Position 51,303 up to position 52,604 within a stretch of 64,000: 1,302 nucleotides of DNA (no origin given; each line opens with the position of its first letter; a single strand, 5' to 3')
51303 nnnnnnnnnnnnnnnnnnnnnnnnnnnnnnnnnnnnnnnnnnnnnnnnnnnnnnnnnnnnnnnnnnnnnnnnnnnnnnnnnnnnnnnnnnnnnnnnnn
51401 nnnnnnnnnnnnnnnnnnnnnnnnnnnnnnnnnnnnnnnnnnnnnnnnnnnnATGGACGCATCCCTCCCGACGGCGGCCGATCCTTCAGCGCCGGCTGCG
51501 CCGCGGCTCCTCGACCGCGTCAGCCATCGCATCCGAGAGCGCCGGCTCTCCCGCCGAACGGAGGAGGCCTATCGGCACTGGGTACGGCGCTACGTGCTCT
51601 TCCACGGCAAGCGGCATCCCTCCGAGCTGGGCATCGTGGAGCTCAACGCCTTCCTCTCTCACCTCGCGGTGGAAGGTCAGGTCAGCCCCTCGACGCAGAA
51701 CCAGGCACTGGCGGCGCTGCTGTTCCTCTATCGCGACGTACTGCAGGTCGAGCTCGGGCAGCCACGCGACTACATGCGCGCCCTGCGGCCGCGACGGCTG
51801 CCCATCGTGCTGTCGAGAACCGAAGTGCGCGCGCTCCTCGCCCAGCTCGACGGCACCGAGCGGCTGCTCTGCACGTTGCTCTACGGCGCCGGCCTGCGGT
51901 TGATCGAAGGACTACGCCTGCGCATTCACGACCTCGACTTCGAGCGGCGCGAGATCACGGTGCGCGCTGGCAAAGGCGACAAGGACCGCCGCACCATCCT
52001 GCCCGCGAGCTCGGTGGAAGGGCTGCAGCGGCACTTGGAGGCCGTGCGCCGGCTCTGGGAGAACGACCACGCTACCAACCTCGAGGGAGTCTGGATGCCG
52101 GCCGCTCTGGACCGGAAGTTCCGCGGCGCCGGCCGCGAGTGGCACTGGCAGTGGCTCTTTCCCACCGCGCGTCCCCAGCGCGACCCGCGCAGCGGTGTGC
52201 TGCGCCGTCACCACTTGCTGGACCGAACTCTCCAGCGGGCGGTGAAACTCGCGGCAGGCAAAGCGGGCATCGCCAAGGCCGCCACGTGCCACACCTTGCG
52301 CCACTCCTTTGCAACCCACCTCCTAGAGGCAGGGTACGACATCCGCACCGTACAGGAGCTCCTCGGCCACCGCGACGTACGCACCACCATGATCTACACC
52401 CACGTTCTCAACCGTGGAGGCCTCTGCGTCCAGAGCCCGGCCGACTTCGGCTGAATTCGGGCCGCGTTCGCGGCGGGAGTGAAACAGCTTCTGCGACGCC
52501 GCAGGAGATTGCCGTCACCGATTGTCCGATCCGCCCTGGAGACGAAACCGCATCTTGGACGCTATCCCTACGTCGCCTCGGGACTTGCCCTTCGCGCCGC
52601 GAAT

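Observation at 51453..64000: Complete chromosomal integron with intI co-oriented with, and upstream of, its cassette array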

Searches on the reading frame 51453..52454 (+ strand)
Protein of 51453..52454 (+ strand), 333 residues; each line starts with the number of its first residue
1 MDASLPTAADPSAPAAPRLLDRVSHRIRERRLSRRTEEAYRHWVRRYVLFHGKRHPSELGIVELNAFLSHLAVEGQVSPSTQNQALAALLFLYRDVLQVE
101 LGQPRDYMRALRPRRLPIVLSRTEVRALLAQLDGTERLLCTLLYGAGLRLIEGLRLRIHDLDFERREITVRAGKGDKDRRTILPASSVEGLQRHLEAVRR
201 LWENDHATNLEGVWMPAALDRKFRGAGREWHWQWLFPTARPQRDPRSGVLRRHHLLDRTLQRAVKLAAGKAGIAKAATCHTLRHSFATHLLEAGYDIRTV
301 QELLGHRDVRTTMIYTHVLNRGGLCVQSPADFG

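Call 5: search_protein_families(library=pfam, proteins=[window:51453-52454:+], max_evalue=0.01)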
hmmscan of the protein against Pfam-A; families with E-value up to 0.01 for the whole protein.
window:51453-52454:+ (333 aa): 3 families
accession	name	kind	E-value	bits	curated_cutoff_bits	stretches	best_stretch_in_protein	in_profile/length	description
PF00589.27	Phage_integrase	-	2.7e-35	122.1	27.1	1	120-319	3-169/172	Phage integrase family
PF13495.12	Phage_int_SAM_4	-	3.1e-27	95.2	27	1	19-102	1-84/85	Phage integrase, N-terminal SAM-like domain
PF02899.23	Phage_int_SAM_1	-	0.00053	20.7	22.3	1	27-94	9-77/83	Phage integrase, N-terminal SAM-like domain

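Call 6: search_protein_families(library=ncbifam, proteins=[window:51453-52454:+], max_evalue=0.01)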
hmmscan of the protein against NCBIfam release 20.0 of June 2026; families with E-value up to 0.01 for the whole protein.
window:51453-52454:+ (333 aa): 12 families
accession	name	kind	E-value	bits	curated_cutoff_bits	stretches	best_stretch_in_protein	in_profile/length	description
TIGR02249.1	integrase_gron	subfamily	4.2e-134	446.8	265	1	19-331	1-313/315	integron integrase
NF011946.0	PRK15417.1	equivalog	6.8e-105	350.9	435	1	12-331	8-328/337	integron integrase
NF040815.2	recomb_XerA_Arch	equivalog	1.5e-48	165.7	220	2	251-318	187-254/263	site-specific tyrosine recombinase/integron integrase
NF001399.0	PRK00283.1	subfamily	4e-43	147.8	279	1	27-320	17-285/300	tyrosine recombinase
TIGR02225.1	recomb_XerD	equivalog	1.1e-42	146.4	329.6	2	255-320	211-276/290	site-specific tyrosine recombinase XerD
TIGR02224.1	recomb_XerC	equivalog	8.2e-42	143.6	335.15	2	254-318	213-277/295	tyrosine recombinase XerC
NF002331.0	PRK01287.1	subfamily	4e-32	111.6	371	2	22-199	32-227/365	site-specific tyrosine recombinase XerC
NF003462.0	PRK05084.1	equivalog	4.5e-15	55.3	267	2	275-320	301-346/360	tyrosine recombinase XerS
NF007370.0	PRK09870.1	subfamily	5.5e-11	42.5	221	1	262-317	123-178/200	tyrosine-type DNA invertase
NF007371.0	PRK09871.1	subfamily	1.8e-09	37.4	222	1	259-317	115-173/198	tyrosine-type DNA invertase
NF040693.1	recomb_GmtY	equivalog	6.2e-05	22.4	340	1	274-317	388-431/441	gamma-mobile-trio recombinase GmtY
NF041502.1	integrase_1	equivalog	0.006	15.4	350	1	276-318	318-360/484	site-specific integrase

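Call 13: search_solved_structures(query=window:51453-52454:+, show_alignments=2, max_evalue=1e-10)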
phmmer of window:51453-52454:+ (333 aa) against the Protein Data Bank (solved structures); distinct sequences matched with E-value up to 1e-10: 9.
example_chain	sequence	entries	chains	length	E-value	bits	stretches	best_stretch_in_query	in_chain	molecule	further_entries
2a3v_A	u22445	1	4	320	4.1e-90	305.6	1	25-330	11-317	site-specific recombinase IntI4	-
5hxy_A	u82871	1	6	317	4.8e-33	118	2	19-197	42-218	Tyrosine recombinase XerA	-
4a8e_A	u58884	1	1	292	2.9e-29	105.6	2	251-319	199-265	PROBABLE TYROSINE RECOMBINASE XERC-LIKE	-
1a0p_A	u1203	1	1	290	1.9e-17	66.8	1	255-319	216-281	SITE-SPECIFIC RECOMBINASE XERD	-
5dcf_A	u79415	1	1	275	9.8e-16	61.1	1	254-320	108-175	Tyrosine recombinase XerD,DNA translocase FtsK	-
5jjv_A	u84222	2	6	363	2.8e-12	49.8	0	263-318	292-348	Tyrosine recombinase XerH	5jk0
5vfz_A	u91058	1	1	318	9.1e-12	48.1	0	254-320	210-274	Gp33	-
9i5v_14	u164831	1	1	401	1.4e-11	47.5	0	265-318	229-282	Ribosome-associated translation inhibitor RaiA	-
5c6k_A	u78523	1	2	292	2.8e-11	46.5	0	269-318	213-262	Integrase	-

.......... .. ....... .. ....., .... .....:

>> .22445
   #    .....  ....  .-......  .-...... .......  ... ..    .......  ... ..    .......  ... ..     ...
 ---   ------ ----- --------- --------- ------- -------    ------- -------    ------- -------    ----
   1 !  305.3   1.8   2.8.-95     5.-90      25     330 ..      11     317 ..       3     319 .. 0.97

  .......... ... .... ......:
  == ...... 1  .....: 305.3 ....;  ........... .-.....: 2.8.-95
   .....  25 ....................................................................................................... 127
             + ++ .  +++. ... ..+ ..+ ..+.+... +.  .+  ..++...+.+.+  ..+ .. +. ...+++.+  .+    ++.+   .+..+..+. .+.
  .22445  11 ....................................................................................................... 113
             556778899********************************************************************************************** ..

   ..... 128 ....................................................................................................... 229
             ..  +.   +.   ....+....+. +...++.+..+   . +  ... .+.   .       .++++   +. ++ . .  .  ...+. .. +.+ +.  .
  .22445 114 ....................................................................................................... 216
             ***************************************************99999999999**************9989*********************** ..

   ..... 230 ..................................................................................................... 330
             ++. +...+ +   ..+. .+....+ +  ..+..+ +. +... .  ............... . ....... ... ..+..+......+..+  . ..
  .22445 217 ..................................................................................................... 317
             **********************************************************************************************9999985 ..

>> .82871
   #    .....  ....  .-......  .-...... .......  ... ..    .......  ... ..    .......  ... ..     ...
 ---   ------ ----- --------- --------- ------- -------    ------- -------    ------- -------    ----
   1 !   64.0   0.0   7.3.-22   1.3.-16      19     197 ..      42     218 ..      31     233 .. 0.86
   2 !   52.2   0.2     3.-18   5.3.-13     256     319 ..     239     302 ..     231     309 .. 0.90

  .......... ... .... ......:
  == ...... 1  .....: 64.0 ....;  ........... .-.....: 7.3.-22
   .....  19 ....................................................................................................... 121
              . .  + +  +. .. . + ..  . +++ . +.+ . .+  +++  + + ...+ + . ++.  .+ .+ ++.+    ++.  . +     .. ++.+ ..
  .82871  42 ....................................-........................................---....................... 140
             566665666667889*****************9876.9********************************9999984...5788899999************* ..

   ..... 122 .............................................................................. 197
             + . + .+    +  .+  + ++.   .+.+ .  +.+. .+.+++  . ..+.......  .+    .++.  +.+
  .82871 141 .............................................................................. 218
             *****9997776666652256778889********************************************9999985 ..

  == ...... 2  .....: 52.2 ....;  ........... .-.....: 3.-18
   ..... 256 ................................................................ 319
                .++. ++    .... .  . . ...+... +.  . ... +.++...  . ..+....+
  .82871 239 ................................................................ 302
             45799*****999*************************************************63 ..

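Call 16: find_related_loci(query=window:51453-52454:+, collection=genome_contigs, flank=10000)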
Query window:51453-52454:+ (333 aa) in genome_contigs; peptide patterns used: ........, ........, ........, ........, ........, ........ (x = any residue, [..] = any of these).
600 stretches matched a pattern (row limit reached: there are more); 584 encode a relative of the query (tblastn E <= 1e-3); the best 80 are kept; 80 distinct loci.
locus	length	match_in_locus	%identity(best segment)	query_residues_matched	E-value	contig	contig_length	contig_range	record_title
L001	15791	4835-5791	61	15-333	8e-122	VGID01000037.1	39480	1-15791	MAG: Betaproteobacteria bacterium isolate K_Offshore_80m_m1_178 K_Offshore_80m_m1_178_Ga0194132_10002013, whole genome s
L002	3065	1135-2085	61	17-333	6e-126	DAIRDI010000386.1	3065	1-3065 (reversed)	MAG TPA_asm: Candidatus Competibacteraceae bacterium isolate CTOTU7347 NODE_58735_length_3065_cov_3.799668, whole genome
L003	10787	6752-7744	58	1-331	3e-121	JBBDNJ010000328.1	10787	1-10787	MAG: Candidatus Binatia bacterium isolate LejiaB_54_11 Lejia_B_7852_length_10787_cov_7, whole genome shotgun sequence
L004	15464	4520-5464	59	17-331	7e-121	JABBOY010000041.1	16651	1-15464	MAG: Glaciimonas sp. isolate KJS.1 NODE_164_length_16651_cov_27.488, whole genome shotgun sequence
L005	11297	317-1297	58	5-331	6e-120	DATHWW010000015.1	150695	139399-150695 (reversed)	MAG TPA_asm: Methylophilaceae bacterium isolate SMAG_U16169 k141_122747, whole genome shotgun sequence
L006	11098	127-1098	59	8-331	3e-120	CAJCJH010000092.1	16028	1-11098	Rhodospirillales bacterium isolate MOSS_genome_mining.7 genome assembly, contig: k119_25632, whole genome shotgun sequen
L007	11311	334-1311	60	6-331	2e-119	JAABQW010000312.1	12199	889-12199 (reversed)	MAG: Betaproteobacteria bacterium isolate S06.Bin119 Scaffold_92, whole genome shotgun sequence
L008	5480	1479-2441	62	13-331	2e-119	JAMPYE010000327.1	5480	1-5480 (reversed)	MAG: Thermoanaerobaculia bacterium isolate R2F_R2FSRR_metabat.65 R2F_C9341, whole genome shotgun sequence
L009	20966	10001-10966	58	10-331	2e-119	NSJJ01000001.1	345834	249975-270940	MAG: Sulfuricella denitrificans isolate Ru_enrich_SD NODE_6_length_345834_cov_13.6869, whole genome shotgun sequence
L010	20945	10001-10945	61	17-331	4e-119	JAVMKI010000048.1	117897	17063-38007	MAG: Candidatus Contendobacter sp. isolate SCELSE-7-Con RS32308SPAdes_bin.011_0000000048, whole genome shotgun sequence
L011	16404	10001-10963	58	11-331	5e-119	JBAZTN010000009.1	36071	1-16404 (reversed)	MAG: Methylobacter sp. isolate SO_2017_GW1_203 NODE_5322_length_36071_cov_2.496884_OW334_2017, whole genome shotgun sequ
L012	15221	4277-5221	58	17-331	2e-118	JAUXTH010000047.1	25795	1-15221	MAG: Methylobacter sp. isolate C13_maxbin.026_sub C13_k141_6698, whole genome shotgun sequence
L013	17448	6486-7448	57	12-332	3e-118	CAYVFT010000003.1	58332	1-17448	MAG TPA_asm: uncultured Crenothrix sp. isolate binchicken_co245_294 genome assembly, contig: NODE_333_length_58332_cov_2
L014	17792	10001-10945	60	17-331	8e-118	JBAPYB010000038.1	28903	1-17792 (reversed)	MAG: Thermoanaerobaculia bacterium isolate MFD00413_ilm_asm_bin5 k127_129620, whole genome shotgun sequence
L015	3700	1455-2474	59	3-331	4e-120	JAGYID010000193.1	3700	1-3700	MAG: Acidobacteria bacterium isolate CR_Sed_300A_bin.1 scaffold_14072, whole genome shotgun sequence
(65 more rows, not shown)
